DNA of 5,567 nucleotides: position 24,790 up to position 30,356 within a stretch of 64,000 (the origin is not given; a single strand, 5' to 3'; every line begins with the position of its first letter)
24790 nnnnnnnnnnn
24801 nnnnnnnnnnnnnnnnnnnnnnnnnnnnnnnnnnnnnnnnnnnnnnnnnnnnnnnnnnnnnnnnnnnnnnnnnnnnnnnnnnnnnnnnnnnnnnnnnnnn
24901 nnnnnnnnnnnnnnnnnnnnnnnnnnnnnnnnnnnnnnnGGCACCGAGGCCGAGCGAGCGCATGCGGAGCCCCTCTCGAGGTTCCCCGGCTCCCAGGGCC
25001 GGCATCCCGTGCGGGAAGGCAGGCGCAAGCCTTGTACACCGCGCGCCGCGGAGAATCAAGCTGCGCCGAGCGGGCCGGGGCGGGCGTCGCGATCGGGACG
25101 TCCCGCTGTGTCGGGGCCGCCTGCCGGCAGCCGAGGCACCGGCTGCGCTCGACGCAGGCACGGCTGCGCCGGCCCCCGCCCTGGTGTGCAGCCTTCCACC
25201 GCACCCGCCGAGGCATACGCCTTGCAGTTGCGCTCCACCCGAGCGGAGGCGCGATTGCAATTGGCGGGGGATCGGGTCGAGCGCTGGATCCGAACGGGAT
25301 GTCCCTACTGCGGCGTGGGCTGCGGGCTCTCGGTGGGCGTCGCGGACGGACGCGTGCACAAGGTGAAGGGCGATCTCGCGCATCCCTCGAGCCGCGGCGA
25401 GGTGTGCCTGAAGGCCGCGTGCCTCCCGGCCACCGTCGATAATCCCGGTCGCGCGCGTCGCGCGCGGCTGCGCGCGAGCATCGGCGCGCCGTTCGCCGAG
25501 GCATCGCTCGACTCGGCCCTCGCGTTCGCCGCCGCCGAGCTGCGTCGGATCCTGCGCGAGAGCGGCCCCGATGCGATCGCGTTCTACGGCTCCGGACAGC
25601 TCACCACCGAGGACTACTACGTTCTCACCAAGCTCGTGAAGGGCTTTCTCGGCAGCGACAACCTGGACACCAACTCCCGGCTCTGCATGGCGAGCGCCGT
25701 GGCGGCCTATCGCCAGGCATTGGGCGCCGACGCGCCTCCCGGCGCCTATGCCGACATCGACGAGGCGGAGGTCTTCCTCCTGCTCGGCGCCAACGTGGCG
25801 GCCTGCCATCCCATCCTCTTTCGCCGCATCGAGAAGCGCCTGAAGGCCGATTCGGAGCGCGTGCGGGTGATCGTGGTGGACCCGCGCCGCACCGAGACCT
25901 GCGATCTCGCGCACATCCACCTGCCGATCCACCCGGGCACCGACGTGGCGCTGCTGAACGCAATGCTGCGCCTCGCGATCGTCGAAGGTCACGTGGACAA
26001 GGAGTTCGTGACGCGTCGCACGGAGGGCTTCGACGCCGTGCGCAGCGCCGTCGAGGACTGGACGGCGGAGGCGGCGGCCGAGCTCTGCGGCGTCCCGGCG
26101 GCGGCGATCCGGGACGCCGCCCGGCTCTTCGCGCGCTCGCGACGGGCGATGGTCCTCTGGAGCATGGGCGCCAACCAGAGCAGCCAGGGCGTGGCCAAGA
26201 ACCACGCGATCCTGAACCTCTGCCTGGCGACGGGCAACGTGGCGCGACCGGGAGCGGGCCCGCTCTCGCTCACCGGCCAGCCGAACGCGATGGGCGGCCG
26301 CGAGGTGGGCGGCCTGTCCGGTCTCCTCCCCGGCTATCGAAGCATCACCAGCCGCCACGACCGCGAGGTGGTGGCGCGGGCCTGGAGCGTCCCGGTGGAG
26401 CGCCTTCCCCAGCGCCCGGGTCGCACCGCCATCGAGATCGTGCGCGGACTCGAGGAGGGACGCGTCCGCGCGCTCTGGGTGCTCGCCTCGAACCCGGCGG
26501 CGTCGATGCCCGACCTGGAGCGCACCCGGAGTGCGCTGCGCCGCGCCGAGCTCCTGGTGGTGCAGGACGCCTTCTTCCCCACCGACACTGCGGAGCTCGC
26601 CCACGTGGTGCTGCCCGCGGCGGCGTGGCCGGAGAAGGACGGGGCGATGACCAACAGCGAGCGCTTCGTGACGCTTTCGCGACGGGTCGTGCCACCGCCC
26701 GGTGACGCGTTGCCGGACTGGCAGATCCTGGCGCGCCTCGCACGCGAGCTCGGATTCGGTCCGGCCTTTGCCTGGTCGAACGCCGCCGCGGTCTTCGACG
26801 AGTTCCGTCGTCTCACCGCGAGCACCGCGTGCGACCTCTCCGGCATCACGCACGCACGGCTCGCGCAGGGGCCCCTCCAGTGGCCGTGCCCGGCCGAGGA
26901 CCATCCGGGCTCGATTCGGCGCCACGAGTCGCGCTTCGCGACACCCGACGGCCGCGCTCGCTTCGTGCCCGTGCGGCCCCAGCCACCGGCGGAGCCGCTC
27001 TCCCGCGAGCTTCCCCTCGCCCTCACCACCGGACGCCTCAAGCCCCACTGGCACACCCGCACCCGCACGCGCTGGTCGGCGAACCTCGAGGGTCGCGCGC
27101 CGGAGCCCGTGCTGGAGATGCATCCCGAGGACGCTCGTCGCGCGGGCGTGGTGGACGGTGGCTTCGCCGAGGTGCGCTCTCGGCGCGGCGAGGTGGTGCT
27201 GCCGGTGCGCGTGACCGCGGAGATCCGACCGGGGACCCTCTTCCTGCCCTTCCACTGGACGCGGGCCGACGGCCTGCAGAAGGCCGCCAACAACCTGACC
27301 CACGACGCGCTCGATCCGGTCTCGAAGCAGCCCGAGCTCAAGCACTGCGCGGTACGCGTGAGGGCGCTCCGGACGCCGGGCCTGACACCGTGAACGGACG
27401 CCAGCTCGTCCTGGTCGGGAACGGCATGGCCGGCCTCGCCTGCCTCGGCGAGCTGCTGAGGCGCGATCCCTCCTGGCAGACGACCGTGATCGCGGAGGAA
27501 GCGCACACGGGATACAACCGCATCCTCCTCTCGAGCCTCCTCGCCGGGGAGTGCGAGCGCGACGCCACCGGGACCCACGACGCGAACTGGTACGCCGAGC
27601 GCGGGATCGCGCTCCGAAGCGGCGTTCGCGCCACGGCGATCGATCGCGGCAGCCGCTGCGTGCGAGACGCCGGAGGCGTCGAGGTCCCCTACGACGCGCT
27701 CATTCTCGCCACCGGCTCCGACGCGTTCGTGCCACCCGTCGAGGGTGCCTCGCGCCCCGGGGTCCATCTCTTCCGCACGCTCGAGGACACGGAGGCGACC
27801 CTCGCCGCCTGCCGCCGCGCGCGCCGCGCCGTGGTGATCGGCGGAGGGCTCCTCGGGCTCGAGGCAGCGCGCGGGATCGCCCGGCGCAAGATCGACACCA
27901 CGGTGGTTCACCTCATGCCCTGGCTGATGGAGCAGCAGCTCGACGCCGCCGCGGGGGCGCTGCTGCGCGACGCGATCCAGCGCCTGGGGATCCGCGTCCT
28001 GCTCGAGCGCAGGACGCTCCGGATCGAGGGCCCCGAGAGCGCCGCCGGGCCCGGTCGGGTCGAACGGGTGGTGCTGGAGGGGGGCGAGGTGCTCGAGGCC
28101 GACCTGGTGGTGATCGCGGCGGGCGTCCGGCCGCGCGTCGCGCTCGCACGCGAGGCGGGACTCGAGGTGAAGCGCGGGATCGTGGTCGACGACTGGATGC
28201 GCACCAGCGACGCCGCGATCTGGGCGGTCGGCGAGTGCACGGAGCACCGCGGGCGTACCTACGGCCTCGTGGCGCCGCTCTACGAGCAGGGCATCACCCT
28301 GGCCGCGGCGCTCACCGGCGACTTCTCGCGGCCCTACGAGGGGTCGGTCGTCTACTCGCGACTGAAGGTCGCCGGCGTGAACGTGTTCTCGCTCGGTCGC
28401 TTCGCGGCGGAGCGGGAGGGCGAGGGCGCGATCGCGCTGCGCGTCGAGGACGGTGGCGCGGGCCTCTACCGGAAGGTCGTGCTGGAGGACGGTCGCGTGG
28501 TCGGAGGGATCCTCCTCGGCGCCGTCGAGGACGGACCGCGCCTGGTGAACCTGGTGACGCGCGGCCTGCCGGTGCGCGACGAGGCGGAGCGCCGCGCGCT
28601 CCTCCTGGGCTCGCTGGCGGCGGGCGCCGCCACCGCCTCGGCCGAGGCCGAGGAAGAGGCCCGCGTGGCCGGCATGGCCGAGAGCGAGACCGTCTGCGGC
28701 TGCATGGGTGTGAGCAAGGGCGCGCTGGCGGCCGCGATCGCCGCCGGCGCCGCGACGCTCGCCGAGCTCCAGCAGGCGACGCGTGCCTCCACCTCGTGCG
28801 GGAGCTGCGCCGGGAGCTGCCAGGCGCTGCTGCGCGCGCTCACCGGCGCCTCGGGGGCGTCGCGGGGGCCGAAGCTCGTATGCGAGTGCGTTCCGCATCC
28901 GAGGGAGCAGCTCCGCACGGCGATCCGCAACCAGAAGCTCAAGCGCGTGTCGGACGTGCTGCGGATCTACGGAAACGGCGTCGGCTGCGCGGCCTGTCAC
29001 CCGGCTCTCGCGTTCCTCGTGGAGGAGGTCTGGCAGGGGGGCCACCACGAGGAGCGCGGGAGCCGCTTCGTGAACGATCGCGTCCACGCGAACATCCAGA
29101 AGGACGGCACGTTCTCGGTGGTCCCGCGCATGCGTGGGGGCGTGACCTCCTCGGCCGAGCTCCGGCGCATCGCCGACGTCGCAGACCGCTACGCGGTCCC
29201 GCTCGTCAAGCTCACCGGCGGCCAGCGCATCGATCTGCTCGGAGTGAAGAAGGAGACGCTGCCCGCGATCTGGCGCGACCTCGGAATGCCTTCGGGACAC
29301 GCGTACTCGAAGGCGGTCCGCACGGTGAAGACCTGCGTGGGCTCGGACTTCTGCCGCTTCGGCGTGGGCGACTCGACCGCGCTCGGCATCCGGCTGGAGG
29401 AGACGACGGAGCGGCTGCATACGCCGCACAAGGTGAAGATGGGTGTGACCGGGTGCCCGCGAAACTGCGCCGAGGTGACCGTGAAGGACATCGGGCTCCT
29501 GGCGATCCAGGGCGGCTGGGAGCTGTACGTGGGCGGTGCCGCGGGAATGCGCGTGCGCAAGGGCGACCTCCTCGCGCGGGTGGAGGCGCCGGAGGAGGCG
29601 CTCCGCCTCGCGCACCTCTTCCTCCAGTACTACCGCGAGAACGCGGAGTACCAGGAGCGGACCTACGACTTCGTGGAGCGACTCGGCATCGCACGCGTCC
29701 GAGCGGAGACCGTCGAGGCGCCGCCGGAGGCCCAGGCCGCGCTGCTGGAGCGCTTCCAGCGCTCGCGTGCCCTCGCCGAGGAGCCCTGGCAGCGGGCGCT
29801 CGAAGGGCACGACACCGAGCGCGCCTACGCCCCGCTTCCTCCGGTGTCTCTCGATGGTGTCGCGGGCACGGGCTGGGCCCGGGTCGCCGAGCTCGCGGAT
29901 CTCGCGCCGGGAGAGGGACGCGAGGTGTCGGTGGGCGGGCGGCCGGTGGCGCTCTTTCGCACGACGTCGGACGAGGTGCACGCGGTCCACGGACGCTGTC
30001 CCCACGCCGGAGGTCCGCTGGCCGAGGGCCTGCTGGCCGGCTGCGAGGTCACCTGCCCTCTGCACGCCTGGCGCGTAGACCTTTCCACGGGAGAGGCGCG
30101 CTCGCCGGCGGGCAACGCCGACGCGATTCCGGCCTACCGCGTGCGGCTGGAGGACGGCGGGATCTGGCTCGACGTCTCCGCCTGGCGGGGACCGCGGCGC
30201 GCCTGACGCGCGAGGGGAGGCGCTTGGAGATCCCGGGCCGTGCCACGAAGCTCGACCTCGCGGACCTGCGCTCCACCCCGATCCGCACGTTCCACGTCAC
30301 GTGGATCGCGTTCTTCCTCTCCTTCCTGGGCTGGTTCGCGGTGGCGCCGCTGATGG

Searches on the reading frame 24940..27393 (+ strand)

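Call 67: search_protein_families(library=pfam, proteins=[window:24940-27393:+], max_evalue=0.00001)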
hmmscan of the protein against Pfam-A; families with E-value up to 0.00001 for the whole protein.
window:24940-27393:+ (817 aa): 3 families
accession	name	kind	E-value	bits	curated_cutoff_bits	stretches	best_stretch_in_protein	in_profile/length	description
PF00384.28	Molybdopterin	-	1.1e-67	229.1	24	1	185-602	14-352/353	Molybdopterin oxidoreductase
PF01568.27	Molydop_binding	-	3.3e-33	114.4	26.8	1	693-804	1-110/110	Molydopterin dinucleotide binding domain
PF04879.21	Molybdop_Fe4S4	-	7.4e-16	58.3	22.7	1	115-167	2-54/55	Molybdopterin oxidoreductase Fe4S4 domain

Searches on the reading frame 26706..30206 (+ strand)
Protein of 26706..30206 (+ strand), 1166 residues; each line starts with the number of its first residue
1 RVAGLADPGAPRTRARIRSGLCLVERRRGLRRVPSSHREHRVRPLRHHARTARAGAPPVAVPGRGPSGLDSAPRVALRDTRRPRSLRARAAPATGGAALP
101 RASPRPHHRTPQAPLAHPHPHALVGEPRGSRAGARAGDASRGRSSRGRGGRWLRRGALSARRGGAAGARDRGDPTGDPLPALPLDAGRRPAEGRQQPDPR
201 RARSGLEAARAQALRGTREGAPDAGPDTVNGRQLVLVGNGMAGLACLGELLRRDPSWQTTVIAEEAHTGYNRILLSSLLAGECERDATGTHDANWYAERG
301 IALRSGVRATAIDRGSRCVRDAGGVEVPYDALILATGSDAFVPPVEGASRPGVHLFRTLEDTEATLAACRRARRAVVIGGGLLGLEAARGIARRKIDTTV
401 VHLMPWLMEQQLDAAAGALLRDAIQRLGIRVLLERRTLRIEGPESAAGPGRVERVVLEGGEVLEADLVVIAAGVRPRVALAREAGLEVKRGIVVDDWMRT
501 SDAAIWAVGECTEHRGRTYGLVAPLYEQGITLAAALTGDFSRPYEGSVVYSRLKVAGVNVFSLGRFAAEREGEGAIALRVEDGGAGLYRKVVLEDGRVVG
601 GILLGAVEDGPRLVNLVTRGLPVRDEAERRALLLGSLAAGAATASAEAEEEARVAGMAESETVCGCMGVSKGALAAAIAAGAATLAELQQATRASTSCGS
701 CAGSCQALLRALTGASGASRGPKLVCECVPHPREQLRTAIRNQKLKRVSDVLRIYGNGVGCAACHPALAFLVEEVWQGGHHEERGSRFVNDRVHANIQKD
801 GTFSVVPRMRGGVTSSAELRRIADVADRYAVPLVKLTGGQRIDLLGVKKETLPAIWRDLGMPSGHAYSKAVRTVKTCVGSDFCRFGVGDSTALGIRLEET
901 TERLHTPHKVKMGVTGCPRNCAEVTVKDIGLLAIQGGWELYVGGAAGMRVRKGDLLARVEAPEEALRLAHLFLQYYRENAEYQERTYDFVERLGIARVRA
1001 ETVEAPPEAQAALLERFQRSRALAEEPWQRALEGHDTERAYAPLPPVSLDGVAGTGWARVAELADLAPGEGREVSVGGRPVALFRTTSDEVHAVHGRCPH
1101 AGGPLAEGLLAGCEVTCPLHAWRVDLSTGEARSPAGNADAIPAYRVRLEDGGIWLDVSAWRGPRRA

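Call 67: search_protein_families(library=pfam, proteins=[window:26706-30206:+], max_evalue=0.00001)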
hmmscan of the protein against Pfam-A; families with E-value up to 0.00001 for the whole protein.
window:26706-30206:+ (1166 aa): 8 families
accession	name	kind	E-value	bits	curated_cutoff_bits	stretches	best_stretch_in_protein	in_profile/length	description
PF07992.20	Pyr_redox_2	-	4.2e-54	184.4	26.1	1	233-516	2-278/291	Pyridine nucleotide-disulphide oxidoreductase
PF01077.27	NIR_SIR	-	9.9e-30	103.5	27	1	869-1002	3-150/158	Nitrite and sulphite reductase 4Fe-4S domain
PF04324.20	Fer2_BFD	-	5e-20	72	26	2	662-710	1-49/50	BFD-like [2Fe-2S] binding domain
PF00355.32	Rieske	-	3.9e-17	62.4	20.3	1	1057-1133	2-77/88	Rieske [2Fe-2S] domain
PF03460.22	NIR_SIR_ferr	-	2.7e-14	53.1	24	1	798-859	3-66/69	Nitrite/Sulfite reductase ferredoxin-like half domain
PF00070.33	Pyr_redox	-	3.1e-14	53.7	22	1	374-457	1-79/82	Pyridine nucleotide-disulphide oxidoreductase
PF13806.12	Rieske_2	-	4.7e-13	49.4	27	1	1057-1155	2-103/104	Rieske-like [2Fe-2S] domain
PF18267.7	Rubredoxin_C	-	1.7e-11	44.4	25.9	1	551-619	3-68/70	Rubredoxin NAD+ reductase C-terminal domain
